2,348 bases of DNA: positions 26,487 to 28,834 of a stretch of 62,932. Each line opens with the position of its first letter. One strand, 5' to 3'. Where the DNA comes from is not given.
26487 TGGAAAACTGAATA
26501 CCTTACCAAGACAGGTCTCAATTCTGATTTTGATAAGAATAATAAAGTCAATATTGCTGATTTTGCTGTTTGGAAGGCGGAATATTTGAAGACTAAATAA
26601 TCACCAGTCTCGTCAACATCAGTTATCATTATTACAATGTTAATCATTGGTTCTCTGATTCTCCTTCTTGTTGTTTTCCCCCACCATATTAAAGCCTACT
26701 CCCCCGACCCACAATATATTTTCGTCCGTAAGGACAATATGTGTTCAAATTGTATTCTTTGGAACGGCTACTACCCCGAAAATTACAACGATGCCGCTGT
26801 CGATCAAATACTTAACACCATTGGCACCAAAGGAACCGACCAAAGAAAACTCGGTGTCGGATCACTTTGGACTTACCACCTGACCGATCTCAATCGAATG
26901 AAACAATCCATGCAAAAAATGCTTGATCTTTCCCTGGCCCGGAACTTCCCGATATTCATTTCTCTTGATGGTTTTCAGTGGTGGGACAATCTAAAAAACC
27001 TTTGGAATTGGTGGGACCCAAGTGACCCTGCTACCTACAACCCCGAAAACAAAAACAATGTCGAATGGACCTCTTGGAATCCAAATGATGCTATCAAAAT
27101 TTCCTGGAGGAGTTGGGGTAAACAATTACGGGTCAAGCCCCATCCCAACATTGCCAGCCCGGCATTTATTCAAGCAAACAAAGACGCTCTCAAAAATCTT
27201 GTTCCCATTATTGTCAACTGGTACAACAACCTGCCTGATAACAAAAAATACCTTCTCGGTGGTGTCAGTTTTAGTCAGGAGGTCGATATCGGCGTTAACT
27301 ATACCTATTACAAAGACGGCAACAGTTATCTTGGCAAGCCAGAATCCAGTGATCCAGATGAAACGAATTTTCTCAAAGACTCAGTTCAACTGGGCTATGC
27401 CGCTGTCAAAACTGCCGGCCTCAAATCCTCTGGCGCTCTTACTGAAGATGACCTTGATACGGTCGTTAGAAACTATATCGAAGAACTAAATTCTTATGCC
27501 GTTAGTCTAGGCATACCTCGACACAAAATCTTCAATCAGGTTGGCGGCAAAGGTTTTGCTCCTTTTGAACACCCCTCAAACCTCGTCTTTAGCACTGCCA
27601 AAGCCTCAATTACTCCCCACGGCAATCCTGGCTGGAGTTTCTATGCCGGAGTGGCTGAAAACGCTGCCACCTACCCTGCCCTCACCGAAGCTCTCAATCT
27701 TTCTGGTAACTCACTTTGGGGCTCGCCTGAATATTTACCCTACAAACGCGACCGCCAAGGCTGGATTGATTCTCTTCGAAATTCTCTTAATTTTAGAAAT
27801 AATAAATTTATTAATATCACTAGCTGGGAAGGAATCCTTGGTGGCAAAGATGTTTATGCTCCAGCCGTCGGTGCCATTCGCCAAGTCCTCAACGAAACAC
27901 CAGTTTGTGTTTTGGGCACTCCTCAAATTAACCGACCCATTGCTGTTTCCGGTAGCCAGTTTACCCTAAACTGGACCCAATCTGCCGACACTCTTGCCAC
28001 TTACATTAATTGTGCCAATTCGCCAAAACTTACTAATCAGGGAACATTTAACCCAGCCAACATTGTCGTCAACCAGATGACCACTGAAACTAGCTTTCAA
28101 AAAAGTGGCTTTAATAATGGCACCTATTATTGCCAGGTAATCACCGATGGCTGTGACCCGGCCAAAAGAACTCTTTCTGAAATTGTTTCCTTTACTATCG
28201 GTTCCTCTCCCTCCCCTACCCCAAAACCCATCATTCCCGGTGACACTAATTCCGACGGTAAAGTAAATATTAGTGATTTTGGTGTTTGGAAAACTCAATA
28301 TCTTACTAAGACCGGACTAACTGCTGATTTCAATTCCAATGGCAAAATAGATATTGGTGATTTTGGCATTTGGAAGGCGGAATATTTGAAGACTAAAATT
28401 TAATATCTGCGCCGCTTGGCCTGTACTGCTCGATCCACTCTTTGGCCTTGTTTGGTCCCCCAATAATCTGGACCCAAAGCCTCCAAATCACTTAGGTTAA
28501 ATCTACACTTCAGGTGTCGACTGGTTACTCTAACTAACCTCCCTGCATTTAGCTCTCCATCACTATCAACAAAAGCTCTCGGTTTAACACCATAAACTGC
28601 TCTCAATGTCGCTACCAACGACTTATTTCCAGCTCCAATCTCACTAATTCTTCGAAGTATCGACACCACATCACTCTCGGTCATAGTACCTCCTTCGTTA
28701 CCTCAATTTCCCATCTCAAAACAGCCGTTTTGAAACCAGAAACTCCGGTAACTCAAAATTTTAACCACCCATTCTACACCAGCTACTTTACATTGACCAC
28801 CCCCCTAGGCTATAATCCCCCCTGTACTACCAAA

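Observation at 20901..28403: Operon of four secreted proteins each ending in a dockerin module, with no cohesin partner in the window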

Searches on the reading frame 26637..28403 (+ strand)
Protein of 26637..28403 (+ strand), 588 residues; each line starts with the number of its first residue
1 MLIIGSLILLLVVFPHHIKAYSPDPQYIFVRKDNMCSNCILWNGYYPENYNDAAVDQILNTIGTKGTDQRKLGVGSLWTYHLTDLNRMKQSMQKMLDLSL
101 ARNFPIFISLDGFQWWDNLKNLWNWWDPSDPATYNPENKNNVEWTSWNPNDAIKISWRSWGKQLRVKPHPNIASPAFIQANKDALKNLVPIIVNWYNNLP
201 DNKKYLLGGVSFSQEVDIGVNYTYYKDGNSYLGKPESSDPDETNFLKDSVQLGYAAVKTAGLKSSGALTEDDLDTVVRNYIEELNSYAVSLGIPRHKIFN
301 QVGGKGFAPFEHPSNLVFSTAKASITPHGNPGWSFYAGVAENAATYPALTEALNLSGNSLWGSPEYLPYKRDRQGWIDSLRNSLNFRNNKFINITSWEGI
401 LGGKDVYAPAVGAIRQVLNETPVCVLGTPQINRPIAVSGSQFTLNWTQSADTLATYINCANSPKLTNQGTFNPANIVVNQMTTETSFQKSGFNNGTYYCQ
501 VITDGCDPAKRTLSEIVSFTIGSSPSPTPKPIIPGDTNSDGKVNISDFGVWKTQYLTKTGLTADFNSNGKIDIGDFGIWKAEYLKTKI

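Call 3: search_protein_families(library=pfam, proteins=[window:26637-28403:+], max_evalue=1)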
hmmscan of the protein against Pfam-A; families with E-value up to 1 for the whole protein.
window:26637-28403:+ (588 aa): 2 families
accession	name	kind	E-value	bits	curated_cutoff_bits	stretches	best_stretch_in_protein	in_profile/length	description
PF00404.24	Dockerin_1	-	2.9e-05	24.6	22.9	1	534-576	1-49/57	Dockerin type I domain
PF00036.39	EF-hand_1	-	0.059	13.4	25.4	0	536-549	10-23/29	EF hand domain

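Call 4: search_protein_families(library=ncbifam, proteins=[window:26637-28403:+], max_evalue=1)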
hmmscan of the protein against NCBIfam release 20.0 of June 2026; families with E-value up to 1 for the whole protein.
window:26637-28403:+ (588 aa): 1 family
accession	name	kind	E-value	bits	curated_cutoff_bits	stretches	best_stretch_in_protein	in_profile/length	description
NF041540.1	dockerin_GC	domain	0.017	15.5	29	1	536-578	11-58/67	GC-type dockerin domain-anchored protein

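Call 14: search_solved_structures(query=window:26637-28403:+, max_evalue=1)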
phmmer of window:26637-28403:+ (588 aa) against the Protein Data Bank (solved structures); distinct sequences matched with E-value up to 1: 11.
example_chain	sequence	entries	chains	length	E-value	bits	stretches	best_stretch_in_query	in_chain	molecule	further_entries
2mte_A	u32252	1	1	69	0.0032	19.1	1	534-585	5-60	Cellulose 1,4-beta-cellobiosidase (reducing end) CelS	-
1daq_A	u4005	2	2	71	0.0033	19.1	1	534-585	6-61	ENDOGLUCANASE SS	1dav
4dh2_B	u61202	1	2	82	0.21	13.2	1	533-576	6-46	Dockerin type 1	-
7vox_A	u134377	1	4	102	0.23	13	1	327-394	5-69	Hepatocyte nuclear factor 3-alpha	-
5x07_F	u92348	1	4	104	0.49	11.9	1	327-393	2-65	Hepatocyte nuclear factor 3-beta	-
5nrk_B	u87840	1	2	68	0.66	11.5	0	534-576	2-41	DocCel5: Type I dockerin repeat domain from A. cellulolyticus family 5 endoglucanase WP_01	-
7r94_F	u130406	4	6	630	0.72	11.4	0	52-172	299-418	Plastin-3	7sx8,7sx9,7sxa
5nrm_B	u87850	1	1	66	0.82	11.2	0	526-554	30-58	DocCel5: Type I dockerin repeat domain from A. cellulolyticus family 5 endoglucanase WP_01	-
1nya_A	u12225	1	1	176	0.94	11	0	528-566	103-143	Calerythrin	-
8vfy_O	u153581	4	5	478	0.95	11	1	326-394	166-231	Hepatocyte nuclear factor 3-alpha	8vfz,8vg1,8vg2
2jnk_A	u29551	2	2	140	0.99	10.9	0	561-578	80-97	Hyalurononglucosaminidase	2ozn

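Call 29: find_homologous_proteins(query=window:26637-28403:+, max_evalue=0.001)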
Query window:26637-28403:+ (588 aa): 401 proteins with E <= 0.001 among 8000 candidates; the best 120 are listed.
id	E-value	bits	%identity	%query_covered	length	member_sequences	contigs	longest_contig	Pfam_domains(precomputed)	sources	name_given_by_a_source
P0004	0.0e+0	1297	100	94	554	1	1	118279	-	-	-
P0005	4.2e-149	516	43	98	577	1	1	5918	PF00404.25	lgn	-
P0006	3.4e-147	510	50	87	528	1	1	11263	-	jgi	jgi:hypothetical protein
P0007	4.1e-147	509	43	93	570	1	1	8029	-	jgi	-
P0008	7.6e-145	502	47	87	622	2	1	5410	-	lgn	-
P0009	4.2e-144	499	45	86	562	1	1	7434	-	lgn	-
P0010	7.1e-143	495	45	97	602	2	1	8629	PF00404.25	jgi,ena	-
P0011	1.7e-134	468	44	93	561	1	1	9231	-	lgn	-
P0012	2.6e-134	467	44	94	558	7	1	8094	-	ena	-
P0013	5.5e-134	466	43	99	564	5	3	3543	-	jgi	-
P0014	6.2e-132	459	43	95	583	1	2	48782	-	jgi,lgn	jgi:hypothetical protein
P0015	9.3e-132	459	42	94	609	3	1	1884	-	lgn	-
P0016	7.1e-129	449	43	94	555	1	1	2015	-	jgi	jgi:hypothetical protein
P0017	1.0e-127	445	42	98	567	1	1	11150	-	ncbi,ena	-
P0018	8.9e-127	442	41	98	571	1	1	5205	PF00404.25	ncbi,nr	ncbi:hypothetical protein HZB96_04860 [Candidatus Gottesmanbacteria bacterium]|nr:hypothetical prote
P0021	1.2e-124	435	41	98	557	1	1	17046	PF00404.25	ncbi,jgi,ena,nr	ncbi:hypothetical protein KJ953_00740 [Patescibacteria group bacterium]|nr:hypothetical protein [Pat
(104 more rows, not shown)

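Call 34: search_solved_structures(query=A3, max_evalue=1)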
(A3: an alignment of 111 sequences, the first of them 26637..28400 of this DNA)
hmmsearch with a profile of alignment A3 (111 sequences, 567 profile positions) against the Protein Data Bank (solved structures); distinct sequences matched with E-value up to 1: 5.
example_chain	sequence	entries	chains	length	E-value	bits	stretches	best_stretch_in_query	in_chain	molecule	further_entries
7vox_A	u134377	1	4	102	0.17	13.4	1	329-395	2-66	Hepatocyte nuclear factor 3-alpha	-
2y3n_B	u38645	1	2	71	0.43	12.1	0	524-557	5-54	CELLULOSOMAL FAMILY-48 PROCESSIVE GLYCOSIDE HYDROLASE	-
7tbj_P1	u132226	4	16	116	0.59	11.7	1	49-115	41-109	NUP54 Ferrodoxin-like domain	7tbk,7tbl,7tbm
1vtn_C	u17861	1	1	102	0.96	11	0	334-395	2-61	HNF-3/FORK HEAD DNA-RECOGNITION MOTIF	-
5c2u_A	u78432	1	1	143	0.98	10.9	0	50-115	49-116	Nup54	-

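Call 41: find_encoding_contigs(protein=P0021, flank=10000, max_places=3)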
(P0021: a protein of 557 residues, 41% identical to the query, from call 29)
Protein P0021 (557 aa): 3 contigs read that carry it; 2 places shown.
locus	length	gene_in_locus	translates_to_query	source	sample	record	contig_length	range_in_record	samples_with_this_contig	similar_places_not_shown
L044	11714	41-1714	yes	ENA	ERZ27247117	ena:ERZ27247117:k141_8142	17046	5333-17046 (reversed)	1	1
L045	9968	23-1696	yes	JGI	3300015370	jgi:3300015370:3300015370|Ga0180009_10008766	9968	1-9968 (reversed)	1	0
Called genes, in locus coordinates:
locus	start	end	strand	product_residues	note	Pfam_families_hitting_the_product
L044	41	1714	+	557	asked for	PF00404:Dockerin_1 (weak)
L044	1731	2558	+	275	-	PF01656:CbiA, PF02374:ArsA_ATPase, PF09140:MipZ (faint), PF10609:ParA (weak), PF13614:AAA_31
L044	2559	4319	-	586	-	PF00009:GTP_EFTU, PF01926:MMR_HSR1 (weak), PF03144:GTP_EFTU_D2 (weak), PF00679:EFG_C, PF06421:LepA_C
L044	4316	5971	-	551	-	PF01943:Polysacc_synt, PF01554:MatE (weak), PF03023:MurJ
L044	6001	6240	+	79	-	PF01649:Ribosomal_S20p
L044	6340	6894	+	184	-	PF05137:PilN (faint)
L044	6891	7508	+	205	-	PF04350:PilO (weak)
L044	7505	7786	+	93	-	-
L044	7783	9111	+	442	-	PF16656:Pur_ac_phosph_N (weak), PF19077:Big_13 (weak)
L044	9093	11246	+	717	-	-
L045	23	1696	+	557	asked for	PF00404:Dockerin_1 (weak)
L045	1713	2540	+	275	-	PF01656:CbiA, PF02374:ArsA_ATPase, PF09140:MipZ (faint), PF10609:ParA (weak), PF13614:AAA_31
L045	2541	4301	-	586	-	PF00009:GTP_EFTU, PF01926:MMR_HSR1 (weak), PF03144:GTP_EFTU_D2 (weak), PF00679:EFG_C, PF06421:LepA_C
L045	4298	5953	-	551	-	PF01943:Polysacc_synt, PF01554:MatE (weak), PF03023:MurJ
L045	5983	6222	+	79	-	PF01649:Ribosomal_S20p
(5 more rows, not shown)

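Call 42: find_encoding_contigs(protein=P0014, flank=10000, max_places=3)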
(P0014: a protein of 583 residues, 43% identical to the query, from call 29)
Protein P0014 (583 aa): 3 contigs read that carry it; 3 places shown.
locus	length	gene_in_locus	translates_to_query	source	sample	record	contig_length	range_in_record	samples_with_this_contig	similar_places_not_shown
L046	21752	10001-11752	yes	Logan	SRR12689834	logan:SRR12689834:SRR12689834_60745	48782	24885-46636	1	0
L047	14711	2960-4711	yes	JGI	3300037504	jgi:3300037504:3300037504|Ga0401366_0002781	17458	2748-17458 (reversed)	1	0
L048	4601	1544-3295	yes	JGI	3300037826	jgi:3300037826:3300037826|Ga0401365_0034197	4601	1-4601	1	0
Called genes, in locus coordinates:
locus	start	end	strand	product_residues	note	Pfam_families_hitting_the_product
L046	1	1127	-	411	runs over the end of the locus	PF00675:Peptidase_M16, PF05193:Peptidase_M16_C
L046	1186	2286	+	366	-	PF00022:Actin (weak), PF06723:MreB_Mbl, PF00012:HSP70, PF14450:FtsA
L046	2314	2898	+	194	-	-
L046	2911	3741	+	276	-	PF04085:MreC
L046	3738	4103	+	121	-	-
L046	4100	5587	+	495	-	PF03717:PBP_dimer, PF00905:Transpeptidase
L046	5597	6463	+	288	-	PF02481:DNA_processg_A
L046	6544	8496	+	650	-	PF01751:Toprim, PF01131:Topoisom_bac, PF01396:Zn_ribbon_Top1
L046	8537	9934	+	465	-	PF24681:Kelch_KLHDC2_KLHL20_DRC7 (weak), PF25210:Kelch_FKB95 (weak)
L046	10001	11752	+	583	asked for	-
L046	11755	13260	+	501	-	PF03372:Exo_endo_phos, PF02018:CBM_4_9 (weak)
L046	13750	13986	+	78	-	-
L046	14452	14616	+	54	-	-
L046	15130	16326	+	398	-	PF00149:Metallophos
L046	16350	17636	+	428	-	PF00149:Metallophos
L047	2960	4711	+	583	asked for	-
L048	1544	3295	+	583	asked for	-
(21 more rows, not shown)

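Call 49: predict_structure(alignment_id=A3)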
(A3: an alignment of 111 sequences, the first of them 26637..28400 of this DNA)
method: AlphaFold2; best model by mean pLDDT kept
length: 588 residues; sequences in the alignment: 111
mean_pLDDT: 93.3   pTM: 0.86
mean pLDDT of the five models: 93.3, 93.0, 93.0, 93.0, 92.9
residues with pLDDT >= 90: 493; 70-90: 72; 50-70: 17; < 50: 6
segments of 3 or more residues with pLDDT < 50: 525-529
pLDDT, mean of each block of 10 residues (from residue 1): 91 68 89 90 96 96 97 97 97 98 98 95 98 98 99 97 96 98 98 97 96 97 97 97 93 99 98 98 97 96 90 96 97 96 96 95 96 97 96 94 77 98 91 93 93 95 94 87 94 94 91 94 58 81 89 91 91 95 81
secondary structure, 60 per line:
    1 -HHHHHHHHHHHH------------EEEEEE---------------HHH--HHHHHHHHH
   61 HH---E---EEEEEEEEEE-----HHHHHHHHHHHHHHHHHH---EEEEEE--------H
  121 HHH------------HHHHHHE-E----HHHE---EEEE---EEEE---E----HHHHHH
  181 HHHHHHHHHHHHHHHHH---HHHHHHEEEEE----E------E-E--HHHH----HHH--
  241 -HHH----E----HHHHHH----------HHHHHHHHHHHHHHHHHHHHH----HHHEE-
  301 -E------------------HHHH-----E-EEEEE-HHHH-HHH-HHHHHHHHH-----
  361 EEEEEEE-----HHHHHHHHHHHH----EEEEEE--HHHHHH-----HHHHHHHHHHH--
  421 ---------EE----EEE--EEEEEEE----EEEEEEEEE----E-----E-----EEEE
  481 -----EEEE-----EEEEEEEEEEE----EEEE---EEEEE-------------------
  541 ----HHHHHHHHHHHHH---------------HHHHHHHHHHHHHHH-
elements in order: H2-13 E26-31 H52-62 E70-79 H85-102 E106-111 H120-123 H136-141 E156-159 E163-166 H175-197 H201-206 E207-211 H228-231 H254-259 H270-290 H321-324 E332-336 H338-341 H347-355 E361-367 H373-384 E389-394 H397-402 H408-418 E436-438 E441-447 E452-460 E477-480 E486-489 E495-505 E510-513 E517-521 H545-557 H573-587

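Call 53: fold_search(model_id=the predicted structure, library=pdb)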
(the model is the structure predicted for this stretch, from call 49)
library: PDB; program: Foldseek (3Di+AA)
matches with E <= 10: 1365; with E <= 0.001: 37
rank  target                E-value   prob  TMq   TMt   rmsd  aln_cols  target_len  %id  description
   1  6pal_A                8.7e-07  1.00  0.28  0.40  22.9       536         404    9  Bacteroides uniformis endo-laminarinase BuGH158 from the beta(1,3)-glucan utilization locus (released 2020-04-01)
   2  6pal_B                1.3e-06  1.00  0.28  0.40  22.8       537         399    9  Bacteroides uniformis endo-laminarinase BuGH158 from the beta(1,3)-glucan utilization locus (released 2020-04-01)
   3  5axg_A                1.5e-05  1.00  0.30  0.30  16.2       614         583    9  Crystal structure of thermophilic dextranase from Thermoanaerobacter pseudethanolicus (released 2015-11-11)
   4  6z14                  2.0e-05  0.99  0.26  0.22  23.4       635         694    7  Structure of Bifidobacterium bifidum GH20 beta-N-beta-N-acetylhexosaminidase E553Q variant in complex with 4MU-6SGlcNAc- (released 2021-05-19)
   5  3wy4_B                3.8e-05  1.00  0.29  0.38  16.8       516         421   10  Crystal structure of alpha-glucosidase mutant E271Q in complex with maltose (released 2015-06-10)
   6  8iu9                  4.5e-05  0.98  0.26  0.28  17.7       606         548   10  Crystal structure of GH66 endodextranase from Flavobacterium johnsoniae in complex with glucose (released 2023-06-14)
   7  5xb7_D                4.7e-05  1.00  0.36  0.32  11.2       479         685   11  GH42 alpha-L-arabinopyranosidase from Bifidobacterium animalis subsp. lactis Bl-04 (released 2017-11-01)
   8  5axh_A                5.6e-05  0.95  0.23  0.24  17.0       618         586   10  Crystal structure of thermophilic dextranase from Thermoanaerobacter pseudethanolicus, D312G mutant in complex with is (released 2015-11-11)
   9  5axg_B                5.9e-05  0.99  0.31  0.31  16.1       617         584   10  Crystal structure of thermophilic dextranase from Thermoanaerobacter pseudethanolicus (released 2015-11-11)
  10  6yxz                  6.3e-05  0.98  0.27  0.23  23.2       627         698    7  Structure and activity of the GH20 beta-N-beta-N-acetylhexosaminidase from Bifidobacterium bifidum (released 2021-05-12)
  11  5xb7_A                7.9e-05  1.00  0.34  0.30  11.7       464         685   10  GH42 alpha-L-arabinopyranosidase from Bifidobacterium animalis subsp. lactis Bl-04 (released 2017-11-01)
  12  5axh_B                8.3e-05  0.98  0.28  0.28  16.4       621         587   10  Crystal structure of thermophilic dextranase from Thermoanaerobacter pseudethanolicus, D312G mutant in complex with is (released 2015-11-11)
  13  1pj9_A                1.3e-04  0.97  0.29  0.26  15.2       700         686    9  Bacillus circulans strain 251 loop mutant 183-195 (released 2004-02-03)
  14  1cgy_A                1.9e-04  0.97  0.30  0.26  15.8       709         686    9  SITE DIRECTED MUTATIONS OF THE ACTIVE SITE RESIDUE TYROSINE 195 OF CYCLODEXTRIN GLYXOSYLTRANSFERASE FROM BACILLUS CIRC (released 1995-02-07)
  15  4jcl                  2.2e-04  0.98  0.31  0.27  15.1       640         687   11  Crystal structure of Alpha-CGT from Paenibacillus macerans at 1.7 Angstrom resolution (released 2014-02-26)
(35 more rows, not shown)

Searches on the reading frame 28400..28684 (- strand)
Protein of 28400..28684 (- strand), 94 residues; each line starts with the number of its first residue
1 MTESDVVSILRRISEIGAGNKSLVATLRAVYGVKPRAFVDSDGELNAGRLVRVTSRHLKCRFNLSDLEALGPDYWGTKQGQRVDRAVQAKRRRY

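Call 8: search_protein_families(library=pfam, proteins=[window:28400-28684:-], max_evalue=0.1)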
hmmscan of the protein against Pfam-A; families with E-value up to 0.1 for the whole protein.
window:28400-28684:- (94 aa): 0 families
